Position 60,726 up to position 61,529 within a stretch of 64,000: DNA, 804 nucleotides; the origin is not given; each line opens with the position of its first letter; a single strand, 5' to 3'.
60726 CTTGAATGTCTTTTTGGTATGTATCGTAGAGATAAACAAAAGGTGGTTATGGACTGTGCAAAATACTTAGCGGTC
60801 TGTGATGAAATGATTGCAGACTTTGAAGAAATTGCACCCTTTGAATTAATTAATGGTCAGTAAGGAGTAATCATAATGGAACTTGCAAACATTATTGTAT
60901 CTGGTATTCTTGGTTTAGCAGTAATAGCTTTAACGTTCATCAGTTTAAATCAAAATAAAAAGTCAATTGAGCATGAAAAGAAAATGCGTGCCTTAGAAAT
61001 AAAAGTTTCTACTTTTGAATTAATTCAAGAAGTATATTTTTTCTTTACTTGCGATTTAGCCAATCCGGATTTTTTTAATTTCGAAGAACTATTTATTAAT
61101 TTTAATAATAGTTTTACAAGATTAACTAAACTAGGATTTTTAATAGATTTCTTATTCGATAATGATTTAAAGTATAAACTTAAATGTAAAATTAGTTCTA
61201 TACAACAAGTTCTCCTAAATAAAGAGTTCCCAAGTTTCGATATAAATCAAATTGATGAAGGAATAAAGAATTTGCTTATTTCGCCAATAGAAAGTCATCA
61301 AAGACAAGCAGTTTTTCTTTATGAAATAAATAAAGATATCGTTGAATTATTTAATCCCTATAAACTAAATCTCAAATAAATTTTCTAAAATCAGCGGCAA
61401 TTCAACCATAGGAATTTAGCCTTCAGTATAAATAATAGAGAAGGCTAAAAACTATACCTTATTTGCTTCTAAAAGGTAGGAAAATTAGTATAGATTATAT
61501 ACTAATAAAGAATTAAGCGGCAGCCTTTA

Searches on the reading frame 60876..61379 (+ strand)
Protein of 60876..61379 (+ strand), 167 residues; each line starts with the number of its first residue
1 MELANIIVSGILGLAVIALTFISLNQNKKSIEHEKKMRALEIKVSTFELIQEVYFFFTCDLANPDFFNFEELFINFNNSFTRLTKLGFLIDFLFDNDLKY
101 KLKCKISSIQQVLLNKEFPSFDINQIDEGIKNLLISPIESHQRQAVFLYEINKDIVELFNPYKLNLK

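Call 23: search_protein_families(library=pfam, proteins=[window:60876-61379:+])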
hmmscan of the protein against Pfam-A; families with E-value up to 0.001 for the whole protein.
window:60876-61379:+ (167 aa): 0 families

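Call 37: find_encoding_contigs(protein=window:60876-61379:+, flank=10000, max_places=10)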
Protein window:60876-61379:+ (167 aa): 4 contigs read that carry it; 1 place shown.
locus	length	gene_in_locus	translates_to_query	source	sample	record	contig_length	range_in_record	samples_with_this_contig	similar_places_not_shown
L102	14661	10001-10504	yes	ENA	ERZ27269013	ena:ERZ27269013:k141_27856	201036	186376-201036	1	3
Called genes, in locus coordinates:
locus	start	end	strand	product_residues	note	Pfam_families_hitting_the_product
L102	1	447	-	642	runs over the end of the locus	-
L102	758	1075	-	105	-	-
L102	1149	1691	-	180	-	-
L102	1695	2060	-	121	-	-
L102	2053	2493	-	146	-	PF04883:HK97-gp10_like (weak)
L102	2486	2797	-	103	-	-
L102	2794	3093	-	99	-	PF05135:Phage_connect_1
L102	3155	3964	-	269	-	-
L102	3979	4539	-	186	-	PF14265:DUF4355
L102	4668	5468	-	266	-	PF04233:Phage_Mu_F (faint)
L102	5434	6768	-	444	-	PF05133:SPP1_portal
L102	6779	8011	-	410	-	PF04466:Terminase_3, PF03237:Terminase_6N, PF17288:Terminase_3C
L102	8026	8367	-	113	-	PF08281:Sigma70_r4_2, PF13022:HTH_Tnp_1_2 (weak), PF13384:HTH_23 (weak)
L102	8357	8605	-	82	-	-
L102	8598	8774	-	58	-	-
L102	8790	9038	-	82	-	-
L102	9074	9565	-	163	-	PF02021:UPF0102 (weak)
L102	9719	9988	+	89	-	-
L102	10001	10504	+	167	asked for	-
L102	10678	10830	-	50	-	-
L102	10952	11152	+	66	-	-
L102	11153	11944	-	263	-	-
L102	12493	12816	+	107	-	-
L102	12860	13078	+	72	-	PF02796:HTH_7 (weak), PF02954:HTH_8 (weak)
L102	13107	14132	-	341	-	PF00589:Phage_integrase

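Call 46: search_protein_families(library=phrogs, proteins=[L102:13107-14132:-, L102:12860-13078:+, L102:12493-12816:+, L102:11153-11944:-, L102:10001-10504:+, L102:9719-9988:+, L102:9074-9565:-], max_evalue=0.001)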
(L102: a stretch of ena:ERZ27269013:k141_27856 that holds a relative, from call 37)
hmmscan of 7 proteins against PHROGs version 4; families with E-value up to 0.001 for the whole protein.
L102:13107-14132:- (341 aa): 3 families
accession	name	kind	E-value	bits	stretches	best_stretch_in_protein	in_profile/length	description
phrog_1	-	integration and excision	8.9e-57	194.7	1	6-337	117-449/611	integrase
phrog_216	-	integration and excision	9.5e-27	94.9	1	146-329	42-230/301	integrase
phrog_7685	-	integration and excision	1.4e-05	25.8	1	229-334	123-234/240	integrase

L102:12860-13078:+ (72 aa): 4 families
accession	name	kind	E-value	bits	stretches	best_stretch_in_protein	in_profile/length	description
phrog_309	-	head and packaging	5e-06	27.7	1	1-45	132-179/319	terminase small subunit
phrog_4583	-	transcription regulation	6.4e-05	23.9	1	8-55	9-56/81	transcriptional repressor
phrog_4102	-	head and packaging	0.00026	22.2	1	1-47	11-55/166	terminase small subunit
phrog_24579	-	head and packaging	0.00045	21.2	1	19-56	28-65/126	terminase small subunit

L102:12493-12816:+ (107 aa): 0 families

L102:11153-11944:- (263 aa): 2 families
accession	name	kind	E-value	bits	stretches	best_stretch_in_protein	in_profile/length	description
phrog_270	-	DNA, RNA and nucleotide metabolism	8e-08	33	1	21-154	32-152/383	replication initiation protein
phrog_186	-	DNA, RNA and nucleotide metabolism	3.7e-06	27.8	1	25-166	26-174/308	DnaD-like helicase loader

L102:10001-10504:+ (167 aa): 0 families

L102:9719-9988:+ (89 aa): 0 families

L102:9074-9565:- (163 aa): 1 family
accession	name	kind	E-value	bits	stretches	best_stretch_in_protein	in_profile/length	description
phrog_13596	-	unknown function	3.1e-07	31.4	1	58-153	31-122/131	-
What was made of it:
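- On Prophage integrated at a tRNA 3' end by a tyrosine integrase: A 341-aa protein with a PF00589 hit that matches phrog_1 at 8.9e-57, at window-equivalent 63,982-65,007 (calls 37, 46).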

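Call 53: find_related_loci(query=L102:13107-14132:-, collection=viral_contigs, flank=6000)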
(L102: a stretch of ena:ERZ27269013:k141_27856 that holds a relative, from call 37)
Query L102:13107-14132:- (341 aa) in viral_contigs; peptide patterns used: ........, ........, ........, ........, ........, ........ (x = any residue, [..] = any of these).
23 stretches matched a pattern; 14 encode a relative of the query (tblastn E <= 1e-3); 14 distinct loci.
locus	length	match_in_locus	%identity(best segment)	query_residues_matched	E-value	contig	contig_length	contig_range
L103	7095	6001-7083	29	21-341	7e-26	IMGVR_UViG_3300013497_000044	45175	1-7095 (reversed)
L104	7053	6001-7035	26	23-335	2e-23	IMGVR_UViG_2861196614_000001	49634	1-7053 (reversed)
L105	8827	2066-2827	27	120-339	2e-17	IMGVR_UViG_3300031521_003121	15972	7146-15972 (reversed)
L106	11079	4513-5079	31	163-322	2e-16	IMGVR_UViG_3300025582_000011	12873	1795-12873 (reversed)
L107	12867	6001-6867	27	62-329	4e-16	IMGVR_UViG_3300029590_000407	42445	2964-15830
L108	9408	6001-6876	27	68-339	6e-16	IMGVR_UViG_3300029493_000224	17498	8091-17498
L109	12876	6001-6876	27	68-339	6e-16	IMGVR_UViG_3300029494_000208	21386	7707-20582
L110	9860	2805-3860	25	1-327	9e-16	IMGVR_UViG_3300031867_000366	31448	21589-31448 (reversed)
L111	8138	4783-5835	24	38-332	1e-15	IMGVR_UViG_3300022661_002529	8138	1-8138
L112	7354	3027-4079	24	38-332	9e-16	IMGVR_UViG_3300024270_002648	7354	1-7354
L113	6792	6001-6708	26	117-324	9e-15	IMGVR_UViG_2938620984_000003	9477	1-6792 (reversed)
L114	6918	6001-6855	27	76-325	1e-14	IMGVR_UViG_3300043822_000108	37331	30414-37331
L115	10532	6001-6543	26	144-322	9e-12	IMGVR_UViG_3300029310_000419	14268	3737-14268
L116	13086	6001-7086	23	26-335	4e-10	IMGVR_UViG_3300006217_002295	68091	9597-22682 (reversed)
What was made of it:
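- Tried and rejected: An IMG/VR scan with the integrase gave only relatives of 31% identity or less (call 53).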

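Call 56: find_homologous_proteins(query=L102:13107-14132:-, max_evalue=1e-40)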
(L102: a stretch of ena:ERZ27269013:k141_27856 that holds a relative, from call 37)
Query L102:13107-14132:- (341 aa): 399 proteins with E <= 1e-40 among 2817 candidates; the best 120 are listed.
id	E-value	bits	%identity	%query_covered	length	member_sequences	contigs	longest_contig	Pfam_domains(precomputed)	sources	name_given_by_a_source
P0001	5.7e-218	740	100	100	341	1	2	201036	PF00589.28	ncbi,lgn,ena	-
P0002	1.6e-192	657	87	100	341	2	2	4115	PF00589.28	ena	-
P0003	3.6e-179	613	81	100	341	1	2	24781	PF00589.28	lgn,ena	-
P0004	2.7e-155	534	71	100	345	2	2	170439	PF00589.28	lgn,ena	-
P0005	1.4e-147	509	71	100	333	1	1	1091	PF00589.28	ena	-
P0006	2.3e-127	443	60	100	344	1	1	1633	PF00589.28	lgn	-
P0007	3.0e-125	436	61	100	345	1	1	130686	PF00589.28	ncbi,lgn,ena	-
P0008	1.6e-119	417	57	100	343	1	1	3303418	PF00589.28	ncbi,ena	-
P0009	4.8e-119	415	57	100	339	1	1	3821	PF00589.28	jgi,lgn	-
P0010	5.4e-116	405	57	100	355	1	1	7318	PF00589.28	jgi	jgi:integrase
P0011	2.9e-114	400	57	100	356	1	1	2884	PF14659.13,PF00589.28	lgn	-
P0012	3.4e-113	396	54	99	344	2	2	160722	PF00589.28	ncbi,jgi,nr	ncbi:MAG: site-specific integrase [Clostridia bacterium]|jgi:integrase|nr:site-specific integrase [C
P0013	8.7e-113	395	55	99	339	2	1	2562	PF00589.28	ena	-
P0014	8.2e-104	365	60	86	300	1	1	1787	PF00589.28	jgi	jgi:integrase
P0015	1.1e-103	365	52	99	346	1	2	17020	PF00589.28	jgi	jgi:integrase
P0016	1.4e-89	318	46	99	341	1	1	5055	PF00589.28,PF16795.11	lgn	-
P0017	2.0e-85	305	46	99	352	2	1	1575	PF00589.28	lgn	-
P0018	1.3e-84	302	46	98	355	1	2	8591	PF00589.28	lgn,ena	-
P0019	2.1e-84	301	46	99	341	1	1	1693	PF00589.28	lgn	-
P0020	2.2e-84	301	45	99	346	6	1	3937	PF00589.28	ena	-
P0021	2.3e-84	301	46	99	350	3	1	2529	PF00589.28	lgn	-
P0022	2.7e-84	301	45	99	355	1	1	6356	PF00589.28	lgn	-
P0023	6.9e-84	300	45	99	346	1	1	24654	PF00589.28,PF16795.11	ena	-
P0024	8.0e-84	300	44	99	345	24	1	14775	PF00589.28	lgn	-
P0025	9.3e-84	299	47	96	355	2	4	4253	PF00589.28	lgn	-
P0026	2.3e-83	298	45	99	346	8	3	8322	PF00589.28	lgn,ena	-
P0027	7.9e-83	296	45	99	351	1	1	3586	PF00589.28,PF16795.11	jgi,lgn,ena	-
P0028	1.7e-82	295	45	99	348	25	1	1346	PF00589.28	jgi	-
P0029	2.8e-82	294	45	100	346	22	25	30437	PF00589.28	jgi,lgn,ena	-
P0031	2.4e-81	291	48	94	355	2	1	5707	PF00589.28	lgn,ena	-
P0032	8.4e-80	286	43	99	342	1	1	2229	PF00589.28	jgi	jgi:integrase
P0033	5.4e-79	284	43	100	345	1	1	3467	PF00589.28,PF16795.11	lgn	-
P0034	1.3e-78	282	43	100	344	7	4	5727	PF00589.28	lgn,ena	-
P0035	1.9e-78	282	45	96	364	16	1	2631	PF00589.28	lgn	-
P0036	3.2e-78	281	46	91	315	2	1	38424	PF00589.28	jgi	jgi:integrase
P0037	9.3e-78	280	43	95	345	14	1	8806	PF00589.28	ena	-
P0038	2.7e-77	278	42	99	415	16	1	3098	PF00589.28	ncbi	-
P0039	5.5e-77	277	44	96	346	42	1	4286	PF00589.28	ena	-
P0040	6.1e-77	277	42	99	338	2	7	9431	PF00589.28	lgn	-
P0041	7.5e-77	277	44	96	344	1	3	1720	PF00589.28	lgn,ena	-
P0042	1.0e-76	276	42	99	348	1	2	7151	PF00589.28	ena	-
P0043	2.4e-76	275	46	96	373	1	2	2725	PF00589.28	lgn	-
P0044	4.6e-76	274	44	99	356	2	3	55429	PF00589.28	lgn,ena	-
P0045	5.3e-76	274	42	99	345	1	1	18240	PF00589.28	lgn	-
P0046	1.2e-75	273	43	95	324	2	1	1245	PF00589.28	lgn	-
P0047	2.0e-74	269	41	99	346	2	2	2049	PF14659.13,PF00589.28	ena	-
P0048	2.3e-74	268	42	99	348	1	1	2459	PF00589.28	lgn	-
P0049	2.4e-74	268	43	100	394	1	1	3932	PF00589.28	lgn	-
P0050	3.0e-74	268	41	100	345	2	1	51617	PF00589.28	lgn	-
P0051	1.8e-73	266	40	99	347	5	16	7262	PF00589.28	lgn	-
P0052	2.1e-73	265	43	99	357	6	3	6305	PF00589.28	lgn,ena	-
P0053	3.1e-73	265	43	95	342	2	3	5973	PF00589.28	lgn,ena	-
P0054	6.0e-73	264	45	99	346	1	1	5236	PF00589.28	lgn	-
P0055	8.9e-73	263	42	99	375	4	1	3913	PF00589.28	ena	-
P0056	1.4e-72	263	41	94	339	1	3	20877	PF00589.28,PF16795.11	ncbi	-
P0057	1.5e-72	263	42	99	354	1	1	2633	PF00589.28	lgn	-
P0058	1.7e-72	262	41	100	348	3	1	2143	PF00589.28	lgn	-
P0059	1.9e-72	262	42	99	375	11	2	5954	PF00589.28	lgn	-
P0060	3.5e-72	261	43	97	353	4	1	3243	PF00589.28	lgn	-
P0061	1.6e-71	259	41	99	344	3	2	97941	PF00589.28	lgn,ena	-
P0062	1.8e-71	259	41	99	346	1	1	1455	PF00589.28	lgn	-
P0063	3.7e-71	258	41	99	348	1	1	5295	PF00589.28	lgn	-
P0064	4.1e-71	258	43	95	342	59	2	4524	PF00589.28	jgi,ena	jgi:integrase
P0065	5.0e-71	258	41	95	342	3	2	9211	PF00589.28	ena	-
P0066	8.2e-71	257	41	95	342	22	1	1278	PF00589.28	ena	-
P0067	9.3e-71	257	42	99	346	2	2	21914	PF00589.28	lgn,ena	-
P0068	1.0e-70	257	40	99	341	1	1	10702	PF14659.13,PF00589.28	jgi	jgi:integrase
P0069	1.4e-70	256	42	95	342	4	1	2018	PF00589.28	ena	-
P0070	9.1e-70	253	44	94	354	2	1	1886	PF00589.28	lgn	-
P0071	2.3e-69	252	43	99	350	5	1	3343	PF14659.13,PF00589.28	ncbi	-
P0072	3.1e-69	252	40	99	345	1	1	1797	PF00589.28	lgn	-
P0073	8.0e-69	250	41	99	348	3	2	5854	PF14659.13,PF00589.28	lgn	-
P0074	1.4e-68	249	41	99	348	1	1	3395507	PF00589.28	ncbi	-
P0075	1.5e-68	249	39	99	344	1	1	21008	PF00589.28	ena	-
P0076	2.4e-68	249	45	86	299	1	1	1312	PF00589.28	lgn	-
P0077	1.5e-67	246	39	99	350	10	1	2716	PF00589.28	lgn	-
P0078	2.2e-67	246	42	99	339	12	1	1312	PF00589.28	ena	-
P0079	3.6e-67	245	40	99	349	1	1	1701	PF14659.13,PF00589.28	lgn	-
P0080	5.3e-67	244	40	99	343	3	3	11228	PF14659.13,PF00589.28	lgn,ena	-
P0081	1.6e-66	243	41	97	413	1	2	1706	PF00589.28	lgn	-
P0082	3.1e-66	242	40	99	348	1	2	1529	PF14659.13,PF00589.28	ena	-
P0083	6.9e-66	241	40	99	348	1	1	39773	PF14659.13,PF00589.28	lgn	-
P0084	7.0e-66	241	39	98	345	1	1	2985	PF00589.28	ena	-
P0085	8.0e-66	240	40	99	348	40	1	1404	PF14659.13,PF00589.28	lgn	-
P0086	8.1e-66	240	40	95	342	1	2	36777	PF00589.28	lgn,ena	-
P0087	8.7e-66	240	40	99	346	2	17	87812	PF00589.28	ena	-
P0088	1.2e-65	240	42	99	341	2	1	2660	PF14659.13,PF00589.28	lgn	-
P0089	3.7e-65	238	40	99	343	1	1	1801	PF00589.28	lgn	-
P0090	9.3e-65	237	41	99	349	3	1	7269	PF14659.13,PF00589.28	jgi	jgi:integrase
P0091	1.0e-64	237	41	99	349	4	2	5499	PF14659.13,PF00589.28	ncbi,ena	-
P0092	1.1e-64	237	40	99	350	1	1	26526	PF14659.13,PF00589.28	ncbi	-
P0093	1.3e-64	236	41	98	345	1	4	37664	PF00589.28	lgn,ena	-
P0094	2.0e-64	236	41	99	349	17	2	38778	PF00589.28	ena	-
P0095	4.0e-64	235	40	99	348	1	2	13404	PF14659.13,PF00589.28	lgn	-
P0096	4.9e-64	235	39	98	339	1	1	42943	PF00589.28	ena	-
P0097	5.8e-64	234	40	99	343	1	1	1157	PF00589.28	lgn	-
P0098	9.3e-64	234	39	99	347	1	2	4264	PF00589.28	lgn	-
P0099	1.1e-63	233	40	99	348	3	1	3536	PF14659.13,PF00589.28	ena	-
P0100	1.4e-63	233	39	99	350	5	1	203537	PF14659.13,PF00589.28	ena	-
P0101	1.9e-63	233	39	99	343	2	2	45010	PF00589.28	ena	-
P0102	2.1e-63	232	38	99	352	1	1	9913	PF14659.13,PF00589.28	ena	-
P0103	2.2e-63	232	39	99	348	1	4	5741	PF14659.13,PF00589.28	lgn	-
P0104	2.2e-63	232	41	99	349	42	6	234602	PF14659.13,PF00589.28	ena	-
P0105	3.2e-63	232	38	99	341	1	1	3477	PF00589.28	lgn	-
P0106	3.8e-63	232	39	99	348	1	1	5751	PF14659.13,PF00589.28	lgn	-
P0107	4.4e-63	231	39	96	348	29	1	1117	PF00589.28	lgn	-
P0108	4.4e-63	231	40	99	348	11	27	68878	PF14659.13,PF00589.28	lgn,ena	-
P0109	4.7e-63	231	38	99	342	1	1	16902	PF00589.28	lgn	-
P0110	4.8e-63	231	39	99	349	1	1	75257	PF14659.13,PF00589.28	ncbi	-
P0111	1.6e-62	230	39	99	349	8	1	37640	PF14659.13,PF00589.28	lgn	-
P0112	1.7e-62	230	39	99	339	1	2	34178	PF14659.13,PF00589.28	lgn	-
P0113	1.7e-62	230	39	99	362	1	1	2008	PF14659.13,PF00589.28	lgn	-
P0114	4.1e-62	228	36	100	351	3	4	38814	PF00589.28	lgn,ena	-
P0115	7.4e-62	227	39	98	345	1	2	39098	PF00589.28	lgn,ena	-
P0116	9.3e-62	227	38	99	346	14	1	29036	PF00589.28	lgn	-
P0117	9.6e-62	227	39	99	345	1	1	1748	PF00589.28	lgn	-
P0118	1.0e-61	227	40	99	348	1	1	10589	PF00589.28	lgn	-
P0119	1.3e-61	227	40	99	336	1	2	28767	PF14659.13,PF00589.28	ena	-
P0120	1.5e-61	226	38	96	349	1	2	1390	PF00589.28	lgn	-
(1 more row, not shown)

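Call 57: find_encoding_contigs(protein=P0004, flank=10000, max_places=3)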
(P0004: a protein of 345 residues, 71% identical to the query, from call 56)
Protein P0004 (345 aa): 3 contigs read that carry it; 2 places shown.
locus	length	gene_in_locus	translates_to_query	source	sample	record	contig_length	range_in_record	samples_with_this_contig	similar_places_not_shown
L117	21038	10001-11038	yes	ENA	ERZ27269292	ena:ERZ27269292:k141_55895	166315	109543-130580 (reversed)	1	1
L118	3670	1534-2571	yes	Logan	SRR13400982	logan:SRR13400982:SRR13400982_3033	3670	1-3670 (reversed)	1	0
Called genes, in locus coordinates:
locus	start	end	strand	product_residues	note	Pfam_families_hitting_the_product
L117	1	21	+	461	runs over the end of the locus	PF02900:LigB, PF01871:AMMECR1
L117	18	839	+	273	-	PF13353:Fer4_12 (weak), PF04055:Radical_SAM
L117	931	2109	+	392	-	-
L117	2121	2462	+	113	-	PF13240:Zn_Ribbon_1 (faint), PF12773:DZR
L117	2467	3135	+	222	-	PF12773:DZR, PF13240:Zn_Ribbon_1 (weak), PF13248:Zn_ribbon_3 (weak), PF24463:DUF7577 (weak)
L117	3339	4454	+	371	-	-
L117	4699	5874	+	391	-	PF00155:Aminotran_1_2, PF01053:Cys_Met_Meta_PP (weak), PF01212:Beta_elim_lyase (weak)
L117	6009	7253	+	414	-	PF04188:Mannosyl_trans2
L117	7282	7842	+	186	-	-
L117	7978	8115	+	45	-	-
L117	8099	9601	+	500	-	PF13687:DUF4153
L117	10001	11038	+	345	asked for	PF00589:Phage_integrase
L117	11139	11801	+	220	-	-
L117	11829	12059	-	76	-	-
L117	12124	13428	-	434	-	PF01580:FtsK_SpoIIIE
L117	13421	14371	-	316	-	PF02407:Viral_Rep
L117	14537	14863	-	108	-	-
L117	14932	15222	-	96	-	-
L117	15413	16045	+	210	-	PF01381:HTH_3 (weak)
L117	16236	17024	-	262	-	PF05048:NosD (weak), PF13229:Beta_helix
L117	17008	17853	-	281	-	PF01637:ATPase_2, PF13191:AAA_16 (weak)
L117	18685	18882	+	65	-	-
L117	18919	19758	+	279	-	PF02678:Pirin, PF05726:Pirin_C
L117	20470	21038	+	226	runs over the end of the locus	-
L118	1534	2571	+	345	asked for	PF00589:Phage_integrase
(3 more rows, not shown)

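Call 58: find_encoding_contigs(protein=P0007, flank=10000, max_places=3)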
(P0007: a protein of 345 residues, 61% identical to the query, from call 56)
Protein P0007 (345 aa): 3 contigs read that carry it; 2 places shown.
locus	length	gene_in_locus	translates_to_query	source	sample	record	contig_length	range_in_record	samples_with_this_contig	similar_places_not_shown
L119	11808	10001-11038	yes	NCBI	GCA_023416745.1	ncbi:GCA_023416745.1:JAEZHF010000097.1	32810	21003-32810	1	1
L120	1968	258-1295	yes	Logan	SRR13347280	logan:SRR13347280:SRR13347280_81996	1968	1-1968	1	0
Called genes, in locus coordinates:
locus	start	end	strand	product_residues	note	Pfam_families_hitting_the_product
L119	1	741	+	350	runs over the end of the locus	-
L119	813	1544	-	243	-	PF01551:Peptidase_M23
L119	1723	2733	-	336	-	PF08486:SpoIID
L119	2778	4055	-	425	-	PF00275:EPSP_synthase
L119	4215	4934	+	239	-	PF01863:YgjP-like, PF10263:SprT-like (weak)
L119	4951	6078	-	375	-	-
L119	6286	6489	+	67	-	-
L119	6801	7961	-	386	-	PF07690:MFS_1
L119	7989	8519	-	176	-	PF05683:Fumerase_C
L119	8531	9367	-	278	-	PF05681:Fumerase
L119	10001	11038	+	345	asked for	PF00589:Phage_integrase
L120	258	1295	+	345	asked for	PF00589:Phage_integrase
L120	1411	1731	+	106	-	-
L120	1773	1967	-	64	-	?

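Call 59: find_encoding_contigs(protein=P0008, flank=10000, max_places=3)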
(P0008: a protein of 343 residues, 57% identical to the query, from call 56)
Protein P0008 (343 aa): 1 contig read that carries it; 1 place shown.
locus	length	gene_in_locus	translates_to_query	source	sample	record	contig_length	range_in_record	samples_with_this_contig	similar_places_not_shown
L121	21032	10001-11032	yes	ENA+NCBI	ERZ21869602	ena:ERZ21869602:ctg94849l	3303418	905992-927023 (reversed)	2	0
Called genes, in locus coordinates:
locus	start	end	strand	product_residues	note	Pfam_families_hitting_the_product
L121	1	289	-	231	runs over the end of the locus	-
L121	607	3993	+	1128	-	PF00932:LTD, PF26342:TP_1001_2nd (faint), PF00932:LTD, PF13290:CHB_HEX_C_1, PF13287:Fn3_assoc, PF08757:CotH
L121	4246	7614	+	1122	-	PF00932:LTD, PF26342:TP_1001_2nd (faint), PF00932:LTD, PF13290:CHB_HEX_C_1, PF13287:Fn3_assoc, PF08757:CotH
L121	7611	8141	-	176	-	PF05683:Fumerase_C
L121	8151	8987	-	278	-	PF05681:Fumerase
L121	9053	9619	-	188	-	-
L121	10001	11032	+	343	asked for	PF00589:Phage_integrase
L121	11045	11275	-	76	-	-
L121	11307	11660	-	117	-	-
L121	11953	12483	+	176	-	-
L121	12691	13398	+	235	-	PF19808:DUF6291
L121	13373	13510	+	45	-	-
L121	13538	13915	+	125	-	-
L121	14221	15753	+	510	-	PF00665:rve (weak)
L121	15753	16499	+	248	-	PF01695:IstB_IS21, PF00308:Bac_DnaA, PF00004:AAA (weak)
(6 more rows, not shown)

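Call 62: find_encoding_contigs(protein=P0003, flank=10000, max_places=4)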
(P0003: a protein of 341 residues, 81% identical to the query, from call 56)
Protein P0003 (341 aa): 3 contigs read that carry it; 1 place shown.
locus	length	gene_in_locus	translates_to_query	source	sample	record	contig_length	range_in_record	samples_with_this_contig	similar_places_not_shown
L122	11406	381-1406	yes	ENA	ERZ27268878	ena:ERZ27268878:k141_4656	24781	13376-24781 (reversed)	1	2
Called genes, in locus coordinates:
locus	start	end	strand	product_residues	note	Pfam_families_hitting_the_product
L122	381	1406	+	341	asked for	PF00589:Phage_integrase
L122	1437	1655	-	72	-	PF02796:HTH_7 (weak), PF02954:HTH_8 (weak)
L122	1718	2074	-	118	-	-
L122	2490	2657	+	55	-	PF18903:DUF5659 (weak)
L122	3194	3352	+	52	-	-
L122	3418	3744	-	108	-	-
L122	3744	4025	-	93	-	-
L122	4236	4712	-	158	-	-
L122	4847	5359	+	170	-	-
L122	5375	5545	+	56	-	-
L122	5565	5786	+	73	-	-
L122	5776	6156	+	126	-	PF13022:HTH_Tnp_1_2 (weak)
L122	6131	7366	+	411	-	PF04466:Terminase_3, PF03237:Terminase_6N, PF17288:Terminase_3C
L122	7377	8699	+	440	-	PF05133:SPP1_portal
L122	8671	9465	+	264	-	-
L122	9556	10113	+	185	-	PF14265:DUF4355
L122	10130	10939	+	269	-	-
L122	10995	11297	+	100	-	PF05135:Phage_connect_1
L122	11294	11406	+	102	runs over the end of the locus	-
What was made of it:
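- Sibling L122 keeps the same compact layout on a 24.8-kb contig (call 62).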

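Call 63: find_encoding_contigs(protein=P0012, flank=10000, max_places=3)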
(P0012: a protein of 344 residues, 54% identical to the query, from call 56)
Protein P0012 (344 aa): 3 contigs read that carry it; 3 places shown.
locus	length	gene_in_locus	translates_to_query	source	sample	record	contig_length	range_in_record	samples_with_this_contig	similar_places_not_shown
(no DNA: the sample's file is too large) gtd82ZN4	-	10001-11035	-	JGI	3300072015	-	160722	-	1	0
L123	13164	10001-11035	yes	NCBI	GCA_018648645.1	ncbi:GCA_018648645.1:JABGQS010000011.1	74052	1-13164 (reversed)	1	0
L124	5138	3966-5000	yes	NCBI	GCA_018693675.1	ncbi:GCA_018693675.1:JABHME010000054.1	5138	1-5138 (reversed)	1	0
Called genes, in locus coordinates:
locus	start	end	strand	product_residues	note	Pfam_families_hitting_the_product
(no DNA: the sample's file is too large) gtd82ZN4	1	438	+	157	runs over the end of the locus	-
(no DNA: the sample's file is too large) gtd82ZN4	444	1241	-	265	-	-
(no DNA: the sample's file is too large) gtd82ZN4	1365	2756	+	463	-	PF01276:OKR_DC_1, PF00155:Aminotran_1_2 (weak), PF00266:Aminotran_5 (faint), PF01041:DegT_DnrJ_EryC1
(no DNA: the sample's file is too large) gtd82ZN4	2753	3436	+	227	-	PF00702:Hydrolase, PF12710:HAD (weak), PF13419:HAD_2, PF13242:Hydrolase_like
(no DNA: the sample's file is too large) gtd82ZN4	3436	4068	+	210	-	PF13521:AAA_28 (weak), PF02223:Thymidylate_kin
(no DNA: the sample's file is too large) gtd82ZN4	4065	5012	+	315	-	PF13177:DNA_pol3_delta2, PF09115:DNApol3-delta_C (weak)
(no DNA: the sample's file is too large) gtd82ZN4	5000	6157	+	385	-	PF04468:PSP1, PF28472:PSP1_3rd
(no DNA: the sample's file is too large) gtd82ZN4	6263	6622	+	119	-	PF03840:SecG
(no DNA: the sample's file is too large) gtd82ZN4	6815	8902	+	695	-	PF08206:OB_RNB, PF17876:CSD2 (weak), PF17849:OB_Dis3 (faint), PF08206:OB_RNB (weak), PF17876:CSD2, PF00773:RNB, PF00575:S1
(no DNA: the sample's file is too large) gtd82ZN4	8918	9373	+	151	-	PF01668:SmpB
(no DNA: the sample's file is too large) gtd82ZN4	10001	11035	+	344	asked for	PF00589:Phage_integrase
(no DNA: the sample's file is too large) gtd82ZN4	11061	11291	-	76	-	-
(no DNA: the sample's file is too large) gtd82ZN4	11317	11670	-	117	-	-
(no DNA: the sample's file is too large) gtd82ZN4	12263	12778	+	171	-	PF19808:DUF6291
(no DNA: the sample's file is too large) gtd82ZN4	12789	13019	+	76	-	-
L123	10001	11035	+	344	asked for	PF00589:Phage_integrase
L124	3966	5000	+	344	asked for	PF00589:Phage_integrase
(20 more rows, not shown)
